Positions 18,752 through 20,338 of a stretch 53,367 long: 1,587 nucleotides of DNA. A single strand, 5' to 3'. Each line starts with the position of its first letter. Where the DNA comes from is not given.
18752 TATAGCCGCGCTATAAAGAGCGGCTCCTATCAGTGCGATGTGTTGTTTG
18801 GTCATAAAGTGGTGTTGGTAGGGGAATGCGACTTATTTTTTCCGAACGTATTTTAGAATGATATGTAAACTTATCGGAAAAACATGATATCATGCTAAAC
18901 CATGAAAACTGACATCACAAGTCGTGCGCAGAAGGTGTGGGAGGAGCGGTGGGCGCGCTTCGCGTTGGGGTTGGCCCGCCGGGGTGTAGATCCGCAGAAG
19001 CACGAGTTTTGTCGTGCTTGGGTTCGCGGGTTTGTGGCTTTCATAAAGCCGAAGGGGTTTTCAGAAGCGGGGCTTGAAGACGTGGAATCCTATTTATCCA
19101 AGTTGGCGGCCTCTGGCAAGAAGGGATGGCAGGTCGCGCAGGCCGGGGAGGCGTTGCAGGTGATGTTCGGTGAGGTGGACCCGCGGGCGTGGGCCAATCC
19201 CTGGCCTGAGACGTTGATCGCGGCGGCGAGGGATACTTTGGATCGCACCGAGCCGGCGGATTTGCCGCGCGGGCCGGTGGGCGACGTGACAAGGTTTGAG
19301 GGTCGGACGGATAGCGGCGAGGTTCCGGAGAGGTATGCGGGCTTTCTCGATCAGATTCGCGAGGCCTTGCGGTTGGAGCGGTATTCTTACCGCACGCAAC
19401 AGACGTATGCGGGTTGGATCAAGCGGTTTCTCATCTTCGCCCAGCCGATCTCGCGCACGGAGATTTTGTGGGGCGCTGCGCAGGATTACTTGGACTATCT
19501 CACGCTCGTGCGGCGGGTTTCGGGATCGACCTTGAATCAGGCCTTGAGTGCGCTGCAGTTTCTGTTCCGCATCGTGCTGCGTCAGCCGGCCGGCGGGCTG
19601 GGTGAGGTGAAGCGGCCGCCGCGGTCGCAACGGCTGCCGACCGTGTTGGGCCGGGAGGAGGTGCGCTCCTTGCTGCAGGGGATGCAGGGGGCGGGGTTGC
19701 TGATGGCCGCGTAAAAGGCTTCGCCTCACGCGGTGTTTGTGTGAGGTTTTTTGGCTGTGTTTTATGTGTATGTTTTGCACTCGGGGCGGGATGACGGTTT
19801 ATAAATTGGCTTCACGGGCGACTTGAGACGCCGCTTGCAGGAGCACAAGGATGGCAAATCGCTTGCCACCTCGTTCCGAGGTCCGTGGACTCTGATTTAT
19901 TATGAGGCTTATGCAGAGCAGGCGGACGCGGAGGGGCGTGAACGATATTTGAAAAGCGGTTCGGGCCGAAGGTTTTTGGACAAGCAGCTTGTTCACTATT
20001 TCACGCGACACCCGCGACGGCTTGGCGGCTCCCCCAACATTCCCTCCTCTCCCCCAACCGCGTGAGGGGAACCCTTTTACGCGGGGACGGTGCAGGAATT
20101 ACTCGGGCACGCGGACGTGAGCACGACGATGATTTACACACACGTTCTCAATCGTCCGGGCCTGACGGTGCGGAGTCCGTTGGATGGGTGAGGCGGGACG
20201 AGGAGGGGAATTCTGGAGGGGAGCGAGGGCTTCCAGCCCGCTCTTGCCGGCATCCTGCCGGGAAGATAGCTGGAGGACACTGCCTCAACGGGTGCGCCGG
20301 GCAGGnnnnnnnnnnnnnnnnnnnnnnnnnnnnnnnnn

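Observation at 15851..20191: Decayed chromosomal integron wedged between asd and a PLD/cls-like gene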

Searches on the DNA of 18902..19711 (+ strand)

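Call 58: build_rna_model(alignment_id=A4, structure=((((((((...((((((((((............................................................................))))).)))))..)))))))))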
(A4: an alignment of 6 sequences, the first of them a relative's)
Model R1 built from alignment A4 (6 sequences, 118 columns); structure: as given.
model positions 114; base pairs 18; branch points 0; effective number of sequences 2.39; information 0.59 bits per position. Calibrated on 0.2 Mb of random sequence (short: E-values are rough).
structure used (alignment columns):
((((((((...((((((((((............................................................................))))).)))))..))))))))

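Call 59: search_with_rna_model(model_id=R1, source=window, filters=off, max_evalue=10, show_alignments=6)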
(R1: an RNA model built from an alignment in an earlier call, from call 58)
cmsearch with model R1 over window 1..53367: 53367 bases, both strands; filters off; matches with E-value up to 10: 37.
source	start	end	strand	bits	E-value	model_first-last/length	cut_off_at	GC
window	16451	16562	+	60.3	5.3e-12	1-114/114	no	0.6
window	17583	17686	+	45.9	1.1e-08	1-114/114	no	0.57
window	17056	17148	+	30.3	4.2e-05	1-114/114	no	0.66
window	21131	21238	+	16.2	0.074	1-114/114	no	0.7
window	26953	27016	+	14.4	0.2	1-114/114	no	0.69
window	26591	26655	+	12.9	0.42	28-93/114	no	0.71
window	52081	52154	-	12.1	0.66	1-114/114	no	0.58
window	9190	9266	+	11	1.2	1-114/114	no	0.66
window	21249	21336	+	10.3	1.7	1-114/114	no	0.74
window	8887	9005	+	10.1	1.9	1-114/114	no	0.66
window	14364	14405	-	9.9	2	1-114/114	no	0.67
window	9752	9788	+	9.7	2.4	1-114/114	no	0.51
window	41132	41256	+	9.5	2.6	1-114/114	no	0.72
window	51652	51756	+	9.5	2.6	1-114/114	no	0.66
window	11742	11767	-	9.3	2.9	1-114/114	no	0.58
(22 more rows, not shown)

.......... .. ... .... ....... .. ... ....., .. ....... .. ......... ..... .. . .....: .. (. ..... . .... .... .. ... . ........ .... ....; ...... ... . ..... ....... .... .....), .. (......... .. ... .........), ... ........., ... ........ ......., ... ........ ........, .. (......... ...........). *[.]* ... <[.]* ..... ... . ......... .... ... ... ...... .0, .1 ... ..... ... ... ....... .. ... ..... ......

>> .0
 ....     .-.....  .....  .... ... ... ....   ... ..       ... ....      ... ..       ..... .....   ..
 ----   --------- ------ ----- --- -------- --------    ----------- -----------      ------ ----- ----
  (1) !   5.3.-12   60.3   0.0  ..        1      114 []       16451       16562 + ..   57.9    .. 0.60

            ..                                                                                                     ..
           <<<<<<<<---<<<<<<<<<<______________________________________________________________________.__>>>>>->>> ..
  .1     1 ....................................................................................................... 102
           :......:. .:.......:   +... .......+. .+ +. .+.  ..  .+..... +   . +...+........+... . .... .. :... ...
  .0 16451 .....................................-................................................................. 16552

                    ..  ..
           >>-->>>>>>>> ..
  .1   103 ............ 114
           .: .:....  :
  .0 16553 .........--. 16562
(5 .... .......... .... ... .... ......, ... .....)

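Call 60: search_with_rna_model(model_id=R1, sources=[L001, L002, L003, L005, L006, L008, L018, L019, L020, L021, L022, L023, L024, L025, L026, L027, L028, L029, L030, L031, L032, L033, L034, L035, L036, L037, L038, L039, L040, L041, L042, L043, L044, L045, L046, L047, L048, L049, L050, L051, L052, L053, L054, L055, L056, L057, L058, L059, L060, L061, L062, L063, L064, L065, L066, L067, L068, L069, L070, L071, L072, L073, L074, L075, L076, L077, L078, L079, L080, L081, L082, L083, L084, L085, L086, L087, L088, L089, L090, L091, L092, L093, L094, L095, L096, L097], max_evalue=0.01)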
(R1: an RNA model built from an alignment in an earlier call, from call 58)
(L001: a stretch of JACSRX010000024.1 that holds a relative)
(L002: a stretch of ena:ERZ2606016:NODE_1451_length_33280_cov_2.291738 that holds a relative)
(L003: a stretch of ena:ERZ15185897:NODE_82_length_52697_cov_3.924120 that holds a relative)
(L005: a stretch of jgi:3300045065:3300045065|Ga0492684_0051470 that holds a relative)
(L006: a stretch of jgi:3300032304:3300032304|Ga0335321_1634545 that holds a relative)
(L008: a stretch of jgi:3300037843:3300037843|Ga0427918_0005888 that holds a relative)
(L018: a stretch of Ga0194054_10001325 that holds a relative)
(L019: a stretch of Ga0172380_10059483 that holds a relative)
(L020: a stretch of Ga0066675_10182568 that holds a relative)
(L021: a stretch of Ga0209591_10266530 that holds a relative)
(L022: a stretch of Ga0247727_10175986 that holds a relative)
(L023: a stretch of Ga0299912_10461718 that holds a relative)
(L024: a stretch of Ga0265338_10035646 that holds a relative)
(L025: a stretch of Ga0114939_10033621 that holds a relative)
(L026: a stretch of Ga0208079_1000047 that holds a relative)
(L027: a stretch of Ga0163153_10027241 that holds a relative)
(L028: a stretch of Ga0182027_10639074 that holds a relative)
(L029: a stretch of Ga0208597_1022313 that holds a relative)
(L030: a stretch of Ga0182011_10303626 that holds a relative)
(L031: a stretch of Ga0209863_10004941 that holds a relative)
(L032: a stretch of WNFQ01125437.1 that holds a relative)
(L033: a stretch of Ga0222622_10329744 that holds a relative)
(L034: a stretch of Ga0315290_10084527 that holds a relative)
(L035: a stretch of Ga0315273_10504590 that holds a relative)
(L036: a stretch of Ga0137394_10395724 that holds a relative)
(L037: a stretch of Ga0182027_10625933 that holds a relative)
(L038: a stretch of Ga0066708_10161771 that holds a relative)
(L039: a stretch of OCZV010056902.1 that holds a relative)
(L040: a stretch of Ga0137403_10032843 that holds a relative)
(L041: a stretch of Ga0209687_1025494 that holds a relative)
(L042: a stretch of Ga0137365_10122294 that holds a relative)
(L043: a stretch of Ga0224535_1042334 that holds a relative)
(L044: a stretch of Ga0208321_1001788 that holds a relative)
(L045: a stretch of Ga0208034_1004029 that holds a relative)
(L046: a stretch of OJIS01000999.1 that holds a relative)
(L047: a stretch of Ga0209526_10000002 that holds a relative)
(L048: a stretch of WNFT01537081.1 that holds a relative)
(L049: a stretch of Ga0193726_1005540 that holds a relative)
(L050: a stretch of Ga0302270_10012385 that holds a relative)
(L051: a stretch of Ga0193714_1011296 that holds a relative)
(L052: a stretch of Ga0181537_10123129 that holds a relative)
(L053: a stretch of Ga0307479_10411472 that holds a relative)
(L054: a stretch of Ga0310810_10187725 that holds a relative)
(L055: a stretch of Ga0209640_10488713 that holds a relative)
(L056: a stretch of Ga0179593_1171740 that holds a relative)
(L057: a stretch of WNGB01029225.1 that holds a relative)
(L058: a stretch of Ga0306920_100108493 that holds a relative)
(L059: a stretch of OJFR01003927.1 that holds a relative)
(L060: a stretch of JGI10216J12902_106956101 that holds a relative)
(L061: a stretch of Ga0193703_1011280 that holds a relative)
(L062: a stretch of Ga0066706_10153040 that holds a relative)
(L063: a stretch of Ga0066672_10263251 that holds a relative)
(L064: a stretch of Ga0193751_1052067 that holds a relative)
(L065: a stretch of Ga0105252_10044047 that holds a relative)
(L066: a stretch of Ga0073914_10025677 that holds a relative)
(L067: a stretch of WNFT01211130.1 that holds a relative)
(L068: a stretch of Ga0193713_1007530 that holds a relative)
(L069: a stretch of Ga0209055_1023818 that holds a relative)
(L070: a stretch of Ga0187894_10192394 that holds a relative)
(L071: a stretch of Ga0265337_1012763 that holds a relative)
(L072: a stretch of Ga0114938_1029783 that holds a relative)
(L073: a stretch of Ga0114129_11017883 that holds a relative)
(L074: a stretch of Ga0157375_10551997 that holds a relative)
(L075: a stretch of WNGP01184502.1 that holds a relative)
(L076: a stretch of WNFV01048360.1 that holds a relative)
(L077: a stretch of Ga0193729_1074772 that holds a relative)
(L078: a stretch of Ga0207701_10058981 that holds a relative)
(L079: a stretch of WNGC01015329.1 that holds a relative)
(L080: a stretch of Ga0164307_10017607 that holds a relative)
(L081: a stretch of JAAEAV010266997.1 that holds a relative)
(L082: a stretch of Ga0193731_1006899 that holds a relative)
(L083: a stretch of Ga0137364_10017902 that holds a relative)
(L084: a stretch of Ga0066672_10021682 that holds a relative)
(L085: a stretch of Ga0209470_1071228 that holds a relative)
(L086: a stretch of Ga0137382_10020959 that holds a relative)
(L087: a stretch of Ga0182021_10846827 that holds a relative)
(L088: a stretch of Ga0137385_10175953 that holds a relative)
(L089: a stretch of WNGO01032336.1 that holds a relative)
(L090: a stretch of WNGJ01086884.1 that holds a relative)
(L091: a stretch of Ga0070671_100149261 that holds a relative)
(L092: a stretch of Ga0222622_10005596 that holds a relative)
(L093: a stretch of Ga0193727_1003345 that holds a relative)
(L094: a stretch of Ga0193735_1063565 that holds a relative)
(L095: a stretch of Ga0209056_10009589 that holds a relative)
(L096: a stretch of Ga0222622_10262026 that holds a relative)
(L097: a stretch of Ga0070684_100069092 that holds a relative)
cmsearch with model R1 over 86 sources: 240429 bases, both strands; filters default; matches with E-value up to 0.01: 12.
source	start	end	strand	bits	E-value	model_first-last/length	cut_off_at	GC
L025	1025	1137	+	116.7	2.6e-24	1-114/114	no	0.61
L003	1418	1532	+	101.2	9.7e-21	1-114/114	no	0.6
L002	321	431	+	101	1.1e-20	1-114/114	no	0.64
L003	4249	4363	+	100.8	1.2e-20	1-114/114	no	0.72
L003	5684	5798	+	94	4.3e-19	1-114/114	no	0.68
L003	889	989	+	93.2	6.5e-19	1-114/114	no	0.68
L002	852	966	+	91.8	1.4e-18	1-114/114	no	0.61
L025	401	526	+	56.1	2.2e-10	1-114/114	no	0.6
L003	1831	1954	+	50.8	3.8e-09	1-114/114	no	0.59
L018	1741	1846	+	31.6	9.4e-05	1-114/114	no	0.66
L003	5684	5798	-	27.8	0.00073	1-114/114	no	0.68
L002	321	431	-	24.4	0.0043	1-114/114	no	0.64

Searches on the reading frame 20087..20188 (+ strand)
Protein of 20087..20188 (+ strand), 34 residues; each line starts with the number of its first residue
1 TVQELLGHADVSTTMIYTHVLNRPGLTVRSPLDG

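Call 10: search_protein_families(library=ncbifam, proteins=[window:20087-20188:+], max_evalue=0.01)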
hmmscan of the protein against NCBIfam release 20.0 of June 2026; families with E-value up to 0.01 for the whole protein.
window:20087-20188:+ (34 aa): 8 families
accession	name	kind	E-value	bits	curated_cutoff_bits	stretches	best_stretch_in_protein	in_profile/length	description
TIGR02249.1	integrase_gron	subfamily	4.4e-14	52.6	265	1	1-33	281-313/315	integron integrase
NF011946.0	PRK15417.1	equivalog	1.3e-10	41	435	1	1-33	296-328/337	integron integrase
NF001399.0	PRK00283.1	subfamily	1.7e-08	34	279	1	2-22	265-285/300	tyrosine recombinase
TIGR02224.1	recomb_XerC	equivalog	1.9e-07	30.8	335.15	1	1-20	258-277/295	tyrosine recombinase XerC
TIGR02225.1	recomb_XerD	equivalog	2.4e-07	30.4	329.6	1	1-22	255-276/290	site-specific tyrosine recombinase XerD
NF040815.2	recomb_XerA_Arch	equivalog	2.7e-06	27.1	220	1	1-20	235-254/263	site-specific tyrosine recombinase/integron integrase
NF002331.0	PRK01287.1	subfamily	0.0029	16.6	371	1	2-20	294-312/365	site-specific tyrosine recombinase XerC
NF003462.0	PRK05084.1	equivalog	0.0031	16.3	267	1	2-23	326-347/360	tyrosine recombinase XerS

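Call 11: search_protein_families(library=pfam, proteins=[window:20087-20188:+], max_evalue=0.01)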
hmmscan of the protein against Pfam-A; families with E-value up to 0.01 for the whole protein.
window:20087-20188:+ (34 aa): 1 family
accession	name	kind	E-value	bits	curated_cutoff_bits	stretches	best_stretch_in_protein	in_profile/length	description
PF00589.27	Phage_integrase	-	1.1e-05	25.7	27.1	1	1-21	149-169/172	Phage integrase family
